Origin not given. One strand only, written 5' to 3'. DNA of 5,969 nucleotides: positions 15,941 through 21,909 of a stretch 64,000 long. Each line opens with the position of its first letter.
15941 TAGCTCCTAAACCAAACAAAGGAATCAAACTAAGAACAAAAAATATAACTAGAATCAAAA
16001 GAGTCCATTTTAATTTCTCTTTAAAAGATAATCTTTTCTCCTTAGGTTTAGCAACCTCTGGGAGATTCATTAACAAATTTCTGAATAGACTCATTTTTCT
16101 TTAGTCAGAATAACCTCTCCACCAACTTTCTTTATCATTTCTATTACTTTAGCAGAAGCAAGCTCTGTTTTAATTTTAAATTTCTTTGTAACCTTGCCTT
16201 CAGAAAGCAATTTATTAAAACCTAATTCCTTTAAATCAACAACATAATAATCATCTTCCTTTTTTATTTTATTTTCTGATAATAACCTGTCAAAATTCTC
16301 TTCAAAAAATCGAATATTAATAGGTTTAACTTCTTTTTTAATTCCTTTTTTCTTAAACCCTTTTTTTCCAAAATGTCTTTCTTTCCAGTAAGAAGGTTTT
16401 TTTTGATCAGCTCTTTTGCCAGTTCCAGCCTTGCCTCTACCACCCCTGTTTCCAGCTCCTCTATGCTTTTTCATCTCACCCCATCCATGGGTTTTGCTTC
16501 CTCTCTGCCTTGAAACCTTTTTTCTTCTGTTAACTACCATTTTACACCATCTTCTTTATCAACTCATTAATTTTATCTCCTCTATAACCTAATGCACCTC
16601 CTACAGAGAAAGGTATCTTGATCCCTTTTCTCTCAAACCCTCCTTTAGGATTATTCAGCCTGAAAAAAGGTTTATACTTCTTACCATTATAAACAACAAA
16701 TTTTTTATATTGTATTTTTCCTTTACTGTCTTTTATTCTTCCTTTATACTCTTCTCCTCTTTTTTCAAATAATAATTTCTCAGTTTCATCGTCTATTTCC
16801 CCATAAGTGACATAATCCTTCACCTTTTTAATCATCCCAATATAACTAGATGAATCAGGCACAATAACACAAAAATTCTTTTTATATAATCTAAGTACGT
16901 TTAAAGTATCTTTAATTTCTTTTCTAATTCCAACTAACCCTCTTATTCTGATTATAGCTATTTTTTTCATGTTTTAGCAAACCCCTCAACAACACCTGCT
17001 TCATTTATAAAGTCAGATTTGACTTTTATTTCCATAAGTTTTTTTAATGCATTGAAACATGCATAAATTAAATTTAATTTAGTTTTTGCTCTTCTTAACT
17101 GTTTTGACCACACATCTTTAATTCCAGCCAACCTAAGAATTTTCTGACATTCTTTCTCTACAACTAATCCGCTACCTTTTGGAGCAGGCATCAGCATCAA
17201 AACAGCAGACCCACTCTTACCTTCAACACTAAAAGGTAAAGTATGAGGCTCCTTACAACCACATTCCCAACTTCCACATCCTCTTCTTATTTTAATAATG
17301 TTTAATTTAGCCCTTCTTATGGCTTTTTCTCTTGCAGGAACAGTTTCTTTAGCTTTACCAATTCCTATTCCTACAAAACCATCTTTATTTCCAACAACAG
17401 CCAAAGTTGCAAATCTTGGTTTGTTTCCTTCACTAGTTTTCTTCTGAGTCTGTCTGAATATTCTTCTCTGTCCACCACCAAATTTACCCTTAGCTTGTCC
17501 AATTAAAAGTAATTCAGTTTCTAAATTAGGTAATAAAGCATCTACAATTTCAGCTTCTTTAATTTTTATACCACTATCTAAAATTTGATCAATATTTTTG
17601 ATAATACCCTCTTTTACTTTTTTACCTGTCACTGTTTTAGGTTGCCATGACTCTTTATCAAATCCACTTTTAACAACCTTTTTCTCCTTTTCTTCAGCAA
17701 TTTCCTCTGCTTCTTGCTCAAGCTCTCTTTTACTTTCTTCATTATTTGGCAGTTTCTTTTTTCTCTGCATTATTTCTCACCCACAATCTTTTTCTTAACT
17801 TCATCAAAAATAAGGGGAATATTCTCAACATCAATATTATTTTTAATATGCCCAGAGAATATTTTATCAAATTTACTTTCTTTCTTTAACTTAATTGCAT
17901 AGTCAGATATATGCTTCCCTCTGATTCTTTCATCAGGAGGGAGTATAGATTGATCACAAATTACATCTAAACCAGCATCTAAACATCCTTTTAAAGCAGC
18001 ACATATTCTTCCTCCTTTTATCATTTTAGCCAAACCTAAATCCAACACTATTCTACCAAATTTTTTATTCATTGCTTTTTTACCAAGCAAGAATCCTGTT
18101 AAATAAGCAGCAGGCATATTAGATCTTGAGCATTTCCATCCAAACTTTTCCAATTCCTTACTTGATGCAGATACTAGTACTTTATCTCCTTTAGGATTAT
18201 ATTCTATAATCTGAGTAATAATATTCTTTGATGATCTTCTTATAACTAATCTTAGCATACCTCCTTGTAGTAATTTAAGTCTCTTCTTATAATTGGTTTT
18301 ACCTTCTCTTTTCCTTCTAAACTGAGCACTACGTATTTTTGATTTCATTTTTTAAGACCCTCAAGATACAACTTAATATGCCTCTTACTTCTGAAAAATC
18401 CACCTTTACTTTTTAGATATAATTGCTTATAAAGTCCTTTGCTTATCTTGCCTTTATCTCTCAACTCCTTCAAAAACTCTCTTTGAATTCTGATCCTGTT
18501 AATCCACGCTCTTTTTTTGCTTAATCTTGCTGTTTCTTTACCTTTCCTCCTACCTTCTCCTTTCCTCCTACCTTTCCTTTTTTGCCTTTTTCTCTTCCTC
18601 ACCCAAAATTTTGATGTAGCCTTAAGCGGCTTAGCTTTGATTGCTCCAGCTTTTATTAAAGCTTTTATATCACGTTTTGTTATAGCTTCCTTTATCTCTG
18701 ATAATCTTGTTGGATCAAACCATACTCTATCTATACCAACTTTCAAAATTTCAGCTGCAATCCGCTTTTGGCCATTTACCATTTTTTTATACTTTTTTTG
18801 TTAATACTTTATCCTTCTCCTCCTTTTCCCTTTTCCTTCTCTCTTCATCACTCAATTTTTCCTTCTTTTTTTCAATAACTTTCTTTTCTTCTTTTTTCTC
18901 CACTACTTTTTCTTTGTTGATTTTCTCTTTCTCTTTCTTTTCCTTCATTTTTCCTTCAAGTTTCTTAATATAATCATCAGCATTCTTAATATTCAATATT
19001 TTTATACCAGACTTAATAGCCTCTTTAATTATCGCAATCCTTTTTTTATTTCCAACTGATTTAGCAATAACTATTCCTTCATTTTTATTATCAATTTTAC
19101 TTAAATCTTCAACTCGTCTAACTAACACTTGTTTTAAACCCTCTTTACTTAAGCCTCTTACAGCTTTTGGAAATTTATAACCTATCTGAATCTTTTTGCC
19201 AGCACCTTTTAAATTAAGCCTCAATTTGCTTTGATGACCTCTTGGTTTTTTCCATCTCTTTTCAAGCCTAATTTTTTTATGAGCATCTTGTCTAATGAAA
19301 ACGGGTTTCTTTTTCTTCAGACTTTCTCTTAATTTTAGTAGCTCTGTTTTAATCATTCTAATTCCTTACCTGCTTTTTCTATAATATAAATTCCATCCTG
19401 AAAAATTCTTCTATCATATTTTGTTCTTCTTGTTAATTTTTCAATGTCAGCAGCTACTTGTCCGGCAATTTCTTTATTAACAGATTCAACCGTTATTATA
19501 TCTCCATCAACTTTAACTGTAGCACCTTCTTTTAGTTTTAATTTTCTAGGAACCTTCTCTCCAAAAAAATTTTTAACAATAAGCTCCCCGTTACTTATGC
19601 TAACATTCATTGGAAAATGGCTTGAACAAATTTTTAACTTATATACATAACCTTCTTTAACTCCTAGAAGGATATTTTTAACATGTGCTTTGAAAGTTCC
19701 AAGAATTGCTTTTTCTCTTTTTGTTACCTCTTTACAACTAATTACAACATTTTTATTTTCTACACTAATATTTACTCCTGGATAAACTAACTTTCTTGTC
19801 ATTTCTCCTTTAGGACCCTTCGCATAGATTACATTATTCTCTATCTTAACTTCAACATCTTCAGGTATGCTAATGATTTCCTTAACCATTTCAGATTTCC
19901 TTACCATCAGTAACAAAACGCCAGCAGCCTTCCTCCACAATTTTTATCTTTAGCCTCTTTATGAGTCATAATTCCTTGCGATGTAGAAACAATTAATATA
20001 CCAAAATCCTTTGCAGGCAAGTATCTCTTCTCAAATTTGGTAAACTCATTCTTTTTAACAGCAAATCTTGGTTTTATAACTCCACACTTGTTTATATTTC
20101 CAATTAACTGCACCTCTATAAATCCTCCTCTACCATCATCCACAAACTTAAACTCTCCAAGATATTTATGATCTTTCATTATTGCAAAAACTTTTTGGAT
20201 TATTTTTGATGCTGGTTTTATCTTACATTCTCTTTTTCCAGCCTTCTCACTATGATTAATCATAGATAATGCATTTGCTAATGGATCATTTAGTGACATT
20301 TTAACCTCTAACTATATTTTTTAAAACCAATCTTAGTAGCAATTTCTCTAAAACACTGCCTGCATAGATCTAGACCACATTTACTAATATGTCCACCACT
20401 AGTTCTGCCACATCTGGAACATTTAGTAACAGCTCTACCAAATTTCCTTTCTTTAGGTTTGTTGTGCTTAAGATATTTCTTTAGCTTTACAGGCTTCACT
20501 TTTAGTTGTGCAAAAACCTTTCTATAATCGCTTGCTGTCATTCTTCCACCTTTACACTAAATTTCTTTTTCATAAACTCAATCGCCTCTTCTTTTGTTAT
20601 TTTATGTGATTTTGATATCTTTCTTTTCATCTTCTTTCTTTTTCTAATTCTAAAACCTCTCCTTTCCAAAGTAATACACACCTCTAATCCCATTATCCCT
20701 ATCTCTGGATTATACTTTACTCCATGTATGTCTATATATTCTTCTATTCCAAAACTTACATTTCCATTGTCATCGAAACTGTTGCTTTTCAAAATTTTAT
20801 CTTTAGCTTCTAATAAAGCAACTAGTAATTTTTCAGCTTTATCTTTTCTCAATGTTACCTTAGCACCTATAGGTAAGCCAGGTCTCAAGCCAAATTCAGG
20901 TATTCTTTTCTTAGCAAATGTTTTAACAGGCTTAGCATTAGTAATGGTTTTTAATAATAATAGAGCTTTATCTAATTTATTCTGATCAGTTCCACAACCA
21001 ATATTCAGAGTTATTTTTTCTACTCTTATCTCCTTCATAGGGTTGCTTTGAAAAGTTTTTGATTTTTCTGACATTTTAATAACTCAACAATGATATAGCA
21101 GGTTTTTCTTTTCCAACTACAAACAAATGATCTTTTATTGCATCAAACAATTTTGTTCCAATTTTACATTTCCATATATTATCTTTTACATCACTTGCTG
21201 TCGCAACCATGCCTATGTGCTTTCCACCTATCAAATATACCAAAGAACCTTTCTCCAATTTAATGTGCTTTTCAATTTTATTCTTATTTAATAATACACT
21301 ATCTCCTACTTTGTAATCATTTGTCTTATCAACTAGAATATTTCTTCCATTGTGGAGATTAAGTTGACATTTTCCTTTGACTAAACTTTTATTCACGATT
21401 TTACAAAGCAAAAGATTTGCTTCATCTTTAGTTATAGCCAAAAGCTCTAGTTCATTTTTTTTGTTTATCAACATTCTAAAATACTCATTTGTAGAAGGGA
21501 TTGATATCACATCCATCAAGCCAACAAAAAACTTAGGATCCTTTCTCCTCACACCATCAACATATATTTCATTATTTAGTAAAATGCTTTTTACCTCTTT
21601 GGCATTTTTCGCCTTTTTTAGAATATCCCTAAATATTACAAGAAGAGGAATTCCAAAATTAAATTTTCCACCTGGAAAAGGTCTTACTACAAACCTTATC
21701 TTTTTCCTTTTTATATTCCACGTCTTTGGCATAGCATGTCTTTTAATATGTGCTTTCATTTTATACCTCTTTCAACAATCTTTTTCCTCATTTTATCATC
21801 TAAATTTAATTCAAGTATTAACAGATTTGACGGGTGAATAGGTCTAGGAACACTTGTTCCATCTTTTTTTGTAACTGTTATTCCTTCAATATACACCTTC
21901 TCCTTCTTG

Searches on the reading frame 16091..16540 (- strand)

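Call 54: search_protein_families(library=pfam, proteins=[window:16091-16540:-], max_evalue=0.001)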
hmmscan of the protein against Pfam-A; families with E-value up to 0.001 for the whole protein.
window:16091-16540:- (149 aa): 1 family
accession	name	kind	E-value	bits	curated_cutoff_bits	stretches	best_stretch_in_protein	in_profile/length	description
PF00828.25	Ribosomal_L27A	-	6.7e-12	46.1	21.5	1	84-144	8-72/72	Ribosomal proteins 50S-L15, 50S-L18e, 60S-L27A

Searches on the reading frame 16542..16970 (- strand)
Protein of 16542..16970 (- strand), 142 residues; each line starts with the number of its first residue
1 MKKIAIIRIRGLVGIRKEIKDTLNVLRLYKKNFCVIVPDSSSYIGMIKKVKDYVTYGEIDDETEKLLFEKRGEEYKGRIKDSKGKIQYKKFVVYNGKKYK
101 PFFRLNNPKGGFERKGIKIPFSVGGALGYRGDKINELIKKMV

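Call 54: search_protein_families(library=pfam, proteins=[window:16542-16970:-], max_evalue=0.001)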
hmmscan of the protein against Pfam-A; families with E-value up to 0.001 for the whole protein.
window:16542-16970:- (142 aa): 1 family
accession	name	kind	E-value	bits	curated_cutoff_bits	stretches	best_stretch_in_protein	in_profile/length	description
PF00327.25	Ribosomal_L30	-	2.4e-15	56.6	23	1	4-54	1-51/51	Ribosomal protein L30p/L7e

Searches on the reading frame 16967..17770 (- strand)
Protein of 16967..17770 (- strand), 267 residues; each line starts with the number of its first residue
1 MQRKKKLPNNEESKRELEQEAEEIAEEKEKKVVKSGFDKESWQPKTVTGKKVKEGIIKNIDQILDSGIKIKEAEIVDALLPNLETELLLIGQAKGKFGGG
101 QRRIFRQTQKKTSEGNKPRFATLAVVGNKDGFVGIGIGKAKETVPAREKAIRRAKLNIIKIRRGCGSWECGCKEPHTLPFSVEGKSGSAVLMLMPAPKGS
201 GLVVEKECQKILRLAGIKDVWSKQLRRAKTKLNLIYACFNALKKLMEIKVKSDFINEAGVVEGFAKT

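Call 54: search_protein_families(library=pfam, proteins=[window:16967-17770:-], max_evalue=0.001)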
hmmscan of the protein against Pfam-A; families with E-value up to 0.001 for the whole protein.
window:16967-17770:- (267 aa): 2 families
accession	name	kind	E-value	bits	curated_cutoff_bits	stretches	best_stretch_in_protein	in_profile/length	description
PF03719.21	Ribosomal_S5_C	-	3.8e-19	68.4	21.5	1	184-248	1-64/71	Ribosomal protein S5, C-terminal domain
PF00333.26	Ribosomal_S5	-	1.3e-18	67.2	27.1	1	106-162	9-65/65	Ribosomal protein S5, N-terminal domain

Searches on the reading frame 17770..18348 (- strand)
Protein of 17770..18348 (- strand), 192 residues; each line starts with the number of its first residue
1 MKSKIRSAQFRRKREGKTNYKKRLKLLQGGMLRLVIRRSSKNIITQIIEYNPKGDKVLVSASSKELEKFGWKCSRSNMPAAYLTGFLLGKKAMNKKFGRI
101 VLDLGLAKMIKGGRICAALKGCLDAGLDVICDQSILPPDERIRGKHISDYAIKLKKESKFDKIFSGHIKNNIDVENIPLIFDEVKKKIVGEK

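Call 54: search_protein_families(library=pfam, proteins=[window:17770-18348:-], max_evalue=0.001)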
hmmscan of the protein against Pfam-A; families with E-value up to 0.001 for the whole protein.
window:17770-18348:- (192 aa): 2 families
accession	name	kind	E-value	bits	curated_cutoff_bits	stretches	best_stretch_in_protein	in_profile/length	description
PF17144.9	Ribosomal_L5e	-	2.3e-27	96.5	27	2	8-95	5-99/163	Ribosomal large subunit proteins 60S L5, and 50S L18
PF00861.27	Ribosomal_L18p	-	2.3e-06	28.4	27.8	1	14-128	4-115/116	Ribosomal L18 of archaea, bacteria, mitoch. and chloroplast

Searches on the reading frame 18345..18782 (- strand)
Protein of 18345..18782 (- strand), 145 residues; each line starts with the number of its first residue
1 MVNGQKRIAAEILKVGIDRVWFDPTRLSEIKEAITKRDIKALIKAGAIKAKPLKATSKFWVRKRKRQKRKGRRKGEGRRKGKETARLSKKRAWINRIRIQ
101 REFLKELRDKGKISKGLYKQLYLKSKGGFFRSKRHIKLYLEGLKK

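Call 54: search_protein_families(library=pfam, proteins=[window:18345-18782:-], max_evalue=0.001)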
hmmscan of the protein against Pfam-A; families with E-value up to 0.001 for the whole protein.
window:18345-18782:- (145 aa): 2 families
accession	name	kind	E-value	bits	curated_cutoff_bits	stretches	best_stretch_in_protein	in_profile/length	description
PF25476.1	Ribosomal_L19e_C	-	2.5e-27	95.4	25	1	55-141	2-88/91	Ribosomal protein L19e, C-terminal domain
PF01280.26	Ribosomal_L19e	-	4.6e-22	78.1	25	1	2-52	2-52/53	Ribosomal protein L19e, N-terminal domain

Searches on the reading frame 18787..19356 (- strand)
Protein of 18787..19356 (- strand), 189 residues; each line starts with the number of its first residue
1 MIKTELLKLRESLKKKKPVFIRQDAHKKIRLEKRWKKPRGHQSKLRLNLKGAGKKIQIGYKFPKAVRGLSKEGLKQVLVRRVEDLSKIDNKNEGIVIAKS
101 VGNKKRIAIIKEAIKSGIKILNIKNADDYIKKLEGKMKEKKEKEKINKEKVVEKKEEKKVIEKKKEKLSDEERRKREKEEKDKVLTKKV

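Call 54: search_protein_families(library=pfam, proteins=[window:18787-19356:-], max_evalue=0.001)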
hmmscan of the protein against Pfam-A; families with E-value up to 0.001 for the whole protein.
window:18787-19356:- (189 aa): 1 family
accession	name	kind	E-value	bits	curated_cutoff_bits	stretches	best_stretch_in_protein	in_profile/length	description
PF01655.23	Ribosomal_L32e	-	4.5e-30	104.5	25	1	18-122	2-108/108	Ribosomal protein L32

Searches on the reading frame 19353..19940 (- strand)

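Call 55: search_protein_families(library=pfam, proteins=[window:19353-19940:-], max_evalue=0.001)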
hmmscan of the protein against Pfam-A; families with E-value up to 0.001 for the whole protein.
window:19353-19940:- (195 aa): 1 family
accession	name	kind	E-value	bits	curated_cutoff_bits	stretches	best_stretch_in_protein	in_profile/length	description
PF00347.28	Ribosomal_L6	-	3.8e-22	79.3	27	2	25-97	1-80/80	Ribosomal protein L6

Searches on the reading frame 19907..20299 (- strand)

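Call 55: search_protein_families(library=pfam, proteins=[window:19907-20299:-], max_evalue=0.001)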
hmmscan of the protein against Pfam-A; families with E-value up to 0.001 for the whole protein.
window:19907-20299:- (130 aa): 1 family
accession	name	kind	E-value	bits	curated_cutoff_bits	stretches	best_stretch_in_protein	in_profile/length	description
PF00410.24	Ribosomal_S8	-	4.1e-24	85.4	24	1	5-130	1-126/126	Ribosomal protein S8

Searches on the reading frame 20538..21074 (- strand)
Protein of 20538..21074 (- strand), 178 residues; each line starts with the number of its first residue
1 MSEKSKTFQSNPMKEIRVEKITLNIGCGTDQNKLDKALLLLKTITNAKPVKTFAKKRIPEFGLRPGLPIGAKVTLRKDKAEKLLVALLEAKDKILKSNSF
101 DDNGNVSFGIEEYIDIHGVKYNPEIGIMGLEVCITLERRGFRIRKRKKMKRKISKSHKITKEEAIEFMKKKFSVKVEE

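Call 55: search_protein_families(library=pfam, proteins=[window:20538-21074:-], max_evalue=0.001)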
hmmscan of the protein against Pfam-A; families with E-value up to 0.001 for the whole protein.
window:20538-21074:- (178 aa): 2 families
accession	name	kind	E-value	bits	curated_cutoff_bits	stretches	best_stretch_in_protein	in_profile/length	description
PF00673.26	Ribosomal_L5_C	-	2e-19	69.9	27.8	1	68-167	1-94/94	ribosomal L5P family C-terminus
PF00281.24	Ribosomal_L5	-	7.8e-17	61.8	34.9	1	11-64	1-57/57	Ribosomal protein L5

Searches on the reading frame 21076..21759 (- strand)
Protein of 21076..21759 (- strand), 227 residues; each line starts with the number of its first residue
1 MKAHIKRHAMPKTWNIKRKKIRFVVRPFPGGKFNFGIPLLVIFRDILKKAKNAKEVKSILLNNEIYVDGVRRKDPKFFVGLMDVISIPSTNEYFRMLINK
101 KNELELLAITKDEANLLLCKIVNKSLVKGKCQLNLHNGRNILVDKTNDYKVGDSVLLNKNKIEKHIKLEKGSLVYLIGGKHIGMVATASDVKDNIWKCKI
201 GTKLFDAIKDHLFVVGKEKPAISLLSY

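Call 55: search_protein_families(library=pfam, proteins=[window:21076-21759:-], max_evalue=0.001)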
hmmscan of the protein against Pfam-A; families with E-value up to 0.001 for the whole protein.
window:21076-21759:- (227 aa): 3 families
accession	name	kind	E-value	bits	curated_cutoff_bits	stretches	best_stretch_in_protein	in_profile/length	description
PF00900.26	Ribosomal_S4e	-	2.7e-21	75.5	25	1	90-158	1-69/75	Ribosomal family S4e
PF08071.17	RS4NT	-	3.3e-06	27.4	27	1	2-30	4-32/37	RS4NT (NUC023) domain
PF01479.30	S4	-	0.00058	20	22.8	0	47-85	10-48/48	S4 domain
